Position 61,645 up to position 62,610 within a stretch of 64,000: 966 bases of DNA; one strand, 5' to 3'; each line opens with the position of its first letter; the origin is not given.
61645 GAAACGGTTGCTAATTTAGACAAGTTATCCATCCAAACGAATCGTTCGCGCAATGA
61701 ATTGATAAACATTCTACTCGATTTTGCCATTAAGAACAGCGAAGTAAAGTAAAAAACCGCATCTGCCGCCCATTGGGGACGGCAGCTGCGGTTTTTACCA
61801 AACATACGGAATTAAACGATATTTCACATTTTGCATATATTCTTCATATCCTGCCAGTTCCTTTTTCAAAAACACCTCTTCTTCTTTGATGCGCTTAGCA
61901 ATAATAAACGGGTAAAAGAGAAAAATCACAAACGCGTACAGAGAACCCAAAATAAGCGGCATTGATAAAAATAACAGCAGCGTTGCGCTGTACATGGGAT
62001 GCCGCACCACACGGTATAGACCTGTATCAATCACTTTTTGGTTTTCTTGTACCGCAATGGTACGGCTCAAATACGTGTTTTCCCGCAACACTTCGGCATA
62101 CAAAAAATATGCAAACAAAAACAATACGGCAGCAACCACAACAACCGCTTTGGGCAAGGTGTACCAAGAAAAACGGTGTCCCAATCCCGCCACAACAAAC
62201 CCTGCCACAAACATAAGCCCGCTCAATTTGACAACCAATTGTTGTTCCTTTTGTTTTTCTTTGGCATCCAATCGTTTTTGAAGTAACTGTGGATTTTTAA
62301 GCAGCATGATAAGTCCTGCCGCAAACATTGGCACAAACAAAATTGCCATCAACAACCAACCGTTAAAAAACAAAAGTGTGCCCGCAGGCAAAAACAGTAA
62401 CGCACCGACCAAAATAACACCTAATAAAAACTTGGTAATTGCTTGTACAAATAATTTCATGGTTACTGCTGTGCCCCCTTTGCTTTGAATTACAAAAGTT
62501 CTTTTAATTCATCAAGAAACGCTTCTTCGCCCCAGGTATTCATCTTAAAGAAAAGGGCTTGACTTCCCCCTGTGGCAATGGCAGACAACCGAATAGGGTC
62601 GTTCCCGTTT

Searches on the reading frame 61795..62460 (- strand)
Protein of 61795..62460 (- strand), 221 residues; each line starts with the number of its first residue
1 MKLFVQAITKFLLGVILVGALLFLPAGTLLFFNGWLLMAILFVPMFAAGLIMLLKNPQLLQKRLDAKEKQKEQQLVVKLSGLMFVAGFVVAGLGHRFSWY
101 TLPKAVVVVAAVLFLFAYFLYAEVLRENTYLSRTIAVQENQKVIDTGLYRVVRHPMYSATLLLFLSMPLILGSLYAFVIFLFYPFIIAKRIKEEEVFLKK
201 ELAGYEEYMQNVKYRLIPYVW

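Call 44: search_protein_families(library=pfam, proteins=[window:61795-62460:-], max_evalue=0.001)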
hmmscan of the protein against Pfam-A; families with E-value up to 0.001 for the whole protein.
window:61795-62460:- (221 aa): 4 families
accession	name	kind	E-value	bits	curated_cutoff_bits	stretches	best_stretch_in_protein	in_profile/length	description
PF04191.18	PEMT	-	2.1e-10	41.4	25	1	107-200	3-100/105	Phospholipid methyltransferase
PF04140.19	ICMT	-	3e-09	37.6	24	1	113-198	4-93/95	Isoprenylcysteine carboxyl methyltransferase (ICMT) family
PF01222.22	ERG4_ERG24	-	8.5e-07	28.5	27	1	132-221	340-432/432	Ergosterol biosynthesis ERG4/ERG24 family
PF06966.17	DUF1295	-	0.00072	19.5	20.4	0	105-170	119-182/235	Protein of unknown function (DUF1295)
